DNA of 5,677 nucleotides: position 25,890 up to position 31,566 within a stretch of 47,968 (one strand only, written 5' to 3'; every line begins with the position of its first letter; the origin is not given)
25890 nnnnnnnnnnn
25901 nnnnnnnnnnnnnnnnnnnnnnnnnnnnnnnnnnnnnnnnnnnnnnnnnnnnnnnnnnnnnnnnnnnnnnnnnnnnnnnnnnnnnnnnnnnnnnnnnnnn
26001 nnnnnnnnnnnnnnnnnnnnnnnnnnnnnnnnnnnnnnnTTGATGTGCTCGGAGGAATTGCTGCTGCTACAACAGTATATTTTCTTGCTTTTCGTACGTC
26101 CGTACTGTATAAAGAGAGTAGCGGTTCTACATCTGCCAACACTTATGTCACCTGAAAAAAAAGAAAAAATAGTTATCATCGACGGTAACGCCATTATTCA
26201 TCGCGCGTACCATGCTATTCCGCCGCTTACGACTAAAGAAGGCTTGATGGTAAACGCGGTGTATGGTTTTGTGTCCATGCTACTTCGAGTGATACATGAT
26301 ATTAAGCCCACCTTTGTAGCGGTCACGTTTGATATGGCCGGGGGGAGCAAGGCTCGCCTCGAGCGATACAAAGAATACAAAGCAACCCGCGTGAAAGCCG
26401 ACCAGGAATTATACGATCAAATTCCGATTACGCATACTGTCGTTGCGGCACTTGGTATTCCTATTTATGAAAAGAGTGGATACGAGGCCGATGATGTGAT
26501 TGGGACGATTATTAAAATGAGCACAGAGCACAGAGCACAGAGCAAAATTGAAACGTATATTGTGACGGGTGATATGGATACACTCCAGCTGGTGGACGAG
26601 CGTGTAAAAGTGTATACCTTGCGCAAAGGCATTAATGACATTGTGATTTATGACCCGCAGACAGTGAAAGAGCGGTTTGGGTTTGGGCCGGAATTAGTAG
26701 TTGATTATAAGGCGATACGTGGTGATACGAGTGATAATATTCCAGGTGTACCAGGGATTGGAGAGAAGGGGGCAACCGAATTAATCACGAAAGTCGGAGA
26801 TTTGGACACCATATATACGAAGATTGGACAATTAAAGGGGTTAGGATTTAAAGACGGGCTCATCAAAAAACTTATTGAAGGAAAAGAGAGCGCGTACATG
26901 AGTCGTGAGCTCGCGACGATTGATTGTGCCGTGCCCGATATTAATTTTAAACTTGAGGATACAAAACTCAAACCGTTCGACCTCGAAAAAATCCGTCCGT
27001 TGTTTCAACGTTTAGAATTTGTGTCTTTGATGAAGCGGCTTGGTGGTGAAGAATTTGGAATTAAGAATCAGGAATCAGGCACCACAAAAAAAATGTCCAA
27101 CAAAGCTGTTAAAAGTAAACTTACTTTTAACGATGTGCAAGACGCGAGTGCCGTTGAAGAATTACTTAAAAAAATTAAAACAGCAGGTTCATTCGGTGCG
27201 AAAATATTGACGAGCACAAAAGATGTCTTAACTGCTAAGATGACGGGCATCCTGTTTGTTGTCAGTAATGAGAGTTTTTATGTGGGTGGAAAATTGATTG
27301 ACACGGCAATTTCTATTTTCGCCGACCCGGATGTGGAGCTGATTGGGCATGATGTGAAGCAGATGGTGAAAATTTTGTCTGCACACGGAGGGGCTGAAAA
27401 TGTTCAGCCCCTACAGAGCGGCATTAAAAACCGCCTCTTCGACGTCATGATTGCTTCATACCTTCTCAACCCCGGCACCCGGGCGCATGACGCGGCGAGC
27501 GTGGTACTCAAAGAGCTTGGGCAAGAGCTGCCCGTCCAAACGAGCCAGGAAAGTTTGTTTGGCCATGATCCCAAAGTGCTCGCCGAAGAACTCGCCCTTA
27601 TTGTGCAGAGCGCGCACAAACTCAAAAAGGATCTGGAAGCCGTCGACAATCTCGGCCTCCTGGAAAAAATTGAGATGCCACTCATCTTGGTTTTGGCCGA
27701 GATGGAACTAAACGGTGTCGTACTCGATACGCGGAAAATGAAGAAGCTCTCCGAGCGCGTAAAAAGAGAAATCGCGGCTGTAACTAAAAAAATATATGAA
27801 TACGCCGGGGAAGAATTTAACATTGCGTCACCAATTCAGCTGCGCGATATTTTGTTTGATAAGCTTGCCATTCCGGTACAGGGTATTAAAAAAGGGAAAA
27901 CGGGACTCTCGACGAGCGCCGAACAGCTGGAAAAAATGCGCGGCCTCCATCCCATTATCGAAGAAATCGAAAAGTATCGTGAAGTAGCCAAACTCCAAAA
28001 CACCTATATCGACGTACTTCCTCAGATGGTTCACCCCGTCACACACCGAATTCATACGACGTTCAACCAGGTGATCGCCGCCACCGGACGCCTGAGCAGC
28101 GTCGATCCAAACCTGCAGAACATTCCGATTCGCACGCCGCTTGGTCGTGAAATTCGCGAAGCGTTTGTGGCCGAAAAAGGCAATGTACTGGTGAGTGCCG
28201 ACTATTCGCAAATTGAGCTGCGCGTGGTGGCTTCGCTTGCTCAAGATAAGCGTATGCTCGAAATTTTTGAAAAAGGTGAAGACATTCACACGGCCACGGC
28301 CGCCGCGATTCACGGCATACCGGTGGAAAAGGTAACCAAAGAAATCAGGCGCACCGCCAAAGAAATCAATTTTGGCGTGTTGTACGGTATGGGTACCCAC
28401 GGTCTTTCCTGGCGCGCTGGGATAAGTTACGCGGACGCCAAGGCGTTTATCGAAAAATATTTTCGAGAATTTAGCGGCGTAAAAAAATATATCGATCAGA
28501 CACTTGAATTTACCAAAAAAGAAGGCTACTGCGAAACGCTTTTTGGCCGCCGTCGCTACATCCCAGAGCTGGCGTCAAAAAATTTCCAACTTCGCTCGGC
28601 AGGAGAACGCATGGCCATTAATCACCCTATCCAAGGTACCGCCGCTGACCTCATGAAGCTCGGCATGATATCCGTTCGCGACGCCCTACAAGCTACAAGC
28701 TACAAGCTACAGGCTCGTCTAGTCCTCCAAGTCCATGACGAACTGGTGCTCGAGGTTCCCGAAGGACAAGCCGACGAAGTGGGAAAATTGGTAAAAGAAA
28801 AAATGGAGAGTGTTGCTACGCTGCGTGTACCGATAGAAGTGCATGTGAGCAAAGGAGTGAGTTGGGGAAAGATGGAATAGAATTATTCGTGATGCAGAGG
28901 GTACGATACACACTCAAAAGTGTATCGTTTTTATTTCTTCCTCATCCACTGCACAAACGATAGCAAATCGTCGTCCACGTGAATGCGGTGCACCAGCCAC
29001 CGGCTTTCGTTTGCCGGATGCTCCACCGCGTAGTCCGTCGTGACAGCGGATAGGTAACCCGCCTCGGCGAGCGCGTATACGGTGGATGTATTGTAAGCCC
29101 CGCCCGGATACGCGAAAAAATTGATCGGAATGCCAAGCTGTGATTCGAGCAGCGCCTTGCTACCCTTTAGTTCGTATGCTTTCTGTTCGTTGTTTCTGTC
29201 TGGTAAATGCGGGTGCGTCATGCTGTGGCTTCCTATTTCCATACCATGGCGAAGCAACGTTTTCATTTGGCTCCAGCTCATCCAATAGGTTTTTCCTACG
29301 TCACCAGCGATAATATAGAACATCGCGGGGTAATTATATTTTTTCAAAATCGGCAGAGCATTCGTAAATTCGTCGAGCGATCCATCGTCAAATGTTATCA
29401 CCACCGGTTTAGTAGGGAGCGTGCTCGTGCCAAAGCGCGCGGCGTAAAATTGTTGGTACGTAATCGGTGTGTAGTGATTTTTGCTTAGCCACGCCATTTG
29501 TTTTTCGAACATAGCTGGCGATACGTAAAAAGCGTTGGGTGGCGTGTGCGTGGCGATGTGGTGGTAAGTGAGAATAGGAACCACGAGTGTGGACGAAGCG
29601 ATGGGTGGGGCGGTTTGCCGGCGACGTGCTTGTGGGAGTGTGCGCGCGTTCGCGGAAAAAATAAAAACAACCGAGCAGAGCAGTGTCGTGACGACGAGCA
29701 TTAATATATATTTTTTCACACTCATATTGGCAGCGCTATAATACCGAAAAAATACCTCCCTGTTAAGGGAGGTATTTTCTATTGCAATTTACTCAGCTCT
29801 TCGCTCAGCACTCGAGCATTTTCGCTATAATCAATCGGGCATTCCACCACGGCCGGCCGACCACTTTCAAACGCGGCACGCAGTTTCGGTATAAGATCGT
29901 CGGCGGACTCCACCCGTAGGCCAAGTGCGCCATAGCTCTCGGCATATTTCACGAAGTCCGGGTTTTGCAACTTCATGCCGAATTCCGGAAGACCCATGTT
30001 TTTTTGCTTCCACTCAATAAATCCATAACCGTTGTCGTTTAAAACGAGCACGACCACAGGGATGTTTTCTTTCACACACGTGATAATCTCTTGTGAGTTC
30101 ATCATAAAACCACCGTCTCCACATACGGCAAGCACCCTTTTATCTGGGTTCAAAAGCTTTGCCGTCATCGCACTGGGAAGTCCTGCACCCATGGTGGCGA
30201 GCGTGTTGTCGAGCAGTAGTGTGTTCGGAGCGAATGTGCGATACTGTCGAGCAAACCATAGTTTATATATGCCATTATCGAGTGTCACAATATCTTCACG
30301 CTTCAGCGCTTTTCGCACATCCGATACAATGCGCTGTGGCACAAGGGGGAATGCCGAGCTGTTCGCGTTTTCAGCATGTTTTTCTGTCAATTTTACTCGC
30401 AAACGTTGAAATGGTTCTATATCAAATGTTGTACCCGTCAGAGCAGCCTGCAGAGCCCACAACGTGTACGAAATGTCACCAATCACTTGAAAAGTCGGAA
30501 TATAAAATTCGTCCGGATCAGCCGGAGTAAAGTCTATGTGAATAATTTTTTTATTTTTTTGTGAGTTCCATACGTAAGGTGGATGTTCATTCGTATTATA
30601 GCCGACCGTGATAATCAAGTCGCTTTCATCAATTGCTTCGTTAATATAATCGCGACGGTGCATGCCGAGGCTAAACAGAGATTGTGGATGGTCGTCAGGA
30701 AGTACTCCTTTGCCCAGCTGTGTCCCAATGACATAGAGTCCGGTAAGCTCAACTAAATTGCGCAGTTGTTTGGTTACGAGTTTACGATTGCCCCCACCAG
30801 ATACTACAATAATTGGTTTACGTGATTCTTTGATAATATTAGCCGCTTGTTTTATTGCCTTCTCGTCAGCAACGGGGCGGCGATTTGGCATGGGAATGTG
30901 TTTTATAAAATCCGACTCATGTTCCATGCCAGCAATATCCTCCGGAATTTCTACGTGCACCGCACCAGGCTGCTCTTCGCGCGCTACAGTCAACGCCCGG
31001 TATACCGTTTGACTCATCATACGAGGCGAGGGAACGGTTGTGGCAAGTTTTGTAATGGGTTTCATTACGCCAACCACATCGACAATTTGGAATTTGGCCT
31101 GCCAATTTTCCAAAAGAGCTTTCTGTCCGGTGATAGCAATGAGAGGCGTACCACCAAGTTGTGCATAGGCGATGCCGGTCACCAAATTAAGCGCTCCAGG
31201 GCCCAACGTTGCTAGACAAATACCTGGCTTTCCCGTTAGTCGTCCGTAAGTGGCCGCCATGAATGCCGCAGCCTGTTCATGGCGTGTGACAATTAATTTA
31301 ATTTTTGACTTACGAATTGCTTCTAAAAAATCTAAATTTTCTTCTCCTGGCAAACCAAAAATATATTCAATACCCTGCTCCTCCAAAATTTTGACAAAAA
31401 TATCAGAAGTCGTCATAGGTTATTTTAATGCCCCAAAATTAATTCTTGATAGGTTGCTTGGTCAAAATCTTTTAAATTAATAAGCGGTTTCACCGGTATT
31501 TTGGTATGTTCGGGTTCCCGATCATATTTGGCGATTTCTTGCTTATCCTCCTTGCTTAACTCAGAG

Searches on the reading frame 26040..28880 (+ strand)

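Call 15: search_protein_families(library=pfam, proteins=[window:26040-28880:+], max_evalue=0.00001)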
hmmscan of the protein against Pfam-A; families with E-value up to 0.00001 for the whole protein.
window:26040-28880:+ (946 aa): 3 families
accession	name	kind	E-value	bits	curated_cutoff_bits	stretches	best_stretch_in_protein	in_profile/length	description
PF00476.26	DNA_pol_A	-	8.2e-154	512.6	34.3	1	566-943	3-380/381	DNA polymerase family A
PF02739.22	5_3_exonuc_N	-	1.1e-51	175.3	34.3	1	43-214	1-164/164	5'-3' exonuclease, N-terminal resolvase-like domain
PF01367.25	5_3_exonuc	-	3e-28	98.6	40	1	217-314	3-95/97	5'-3' exonuclease, C-terminal SAM fold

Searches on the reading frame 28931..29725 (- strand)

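Call 15: search_protein_families(library=pfam, proteins=[window:28931-29725:-], max_evalue=0.00001)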
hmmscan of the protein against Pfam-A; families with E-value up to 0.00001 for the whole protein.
window:28931-29725:- (264 aa): 1 family
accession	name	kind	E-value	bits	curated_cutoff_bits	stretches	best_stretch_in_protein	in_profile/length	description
PF01522.26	Polysacc_deac_1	-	2.3e-29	102.3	23.1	1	102-224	3-121/124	Polysaccharide deacetylase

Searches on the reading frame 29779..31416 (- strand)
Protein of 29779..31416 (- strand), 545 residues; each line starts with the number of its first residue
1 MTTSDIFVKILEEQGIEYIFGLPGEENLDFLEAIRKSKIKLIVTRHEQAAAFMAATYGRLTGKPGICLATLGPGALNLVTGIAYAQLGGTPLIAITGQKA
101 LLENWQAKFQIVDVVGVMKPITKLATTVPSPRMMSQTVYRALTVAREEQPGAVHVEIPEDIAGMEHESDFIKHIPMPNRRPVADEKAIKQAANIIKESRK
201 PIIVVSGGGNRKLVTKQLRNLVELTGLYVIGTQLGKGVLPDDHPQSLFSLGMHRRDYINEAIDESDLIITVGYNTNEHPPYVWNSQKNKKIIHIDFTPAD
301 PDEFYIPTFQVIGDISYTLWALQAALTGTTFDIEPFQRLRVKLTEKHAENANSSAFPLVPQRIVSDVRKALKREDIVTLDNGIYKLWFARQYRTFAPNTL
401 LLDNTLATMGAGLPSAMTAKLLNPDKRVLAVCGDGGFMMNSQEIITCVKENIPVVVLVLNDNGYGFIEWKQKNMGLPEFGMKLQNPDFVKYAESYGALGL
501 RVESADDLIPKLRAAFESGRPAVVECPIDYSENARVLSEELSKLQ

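Call 15: search_protein_families(library=pfam, proteins=[window:29779-31416:-], max_evalue=0.00001)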
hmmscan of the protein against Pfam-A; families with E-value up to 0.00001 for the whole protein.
window:29779-31416:- (545 aa): 3 families
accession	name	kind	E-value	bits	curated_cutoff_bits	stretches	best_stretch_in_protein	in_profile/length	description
PF02775.26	TPP_enzyme_C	-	3.8e-44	150.6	21.9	1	380-526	1-151/151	Thiamine pyrophosphate enzyme, C-terminal TPP binding domain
PF02776.23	TPP_enzyme_N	-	2.7e-39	134.1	26.8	1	1-113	1-115/119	Thiamine pyrophosphate enzyme, N-terminal TPP binding domain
PF00205.28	TPP_enzyme_M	-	1.3e-31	109.6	30.4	1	188-322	1-137/137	Thiamine pyrophosphate enzyme, central domain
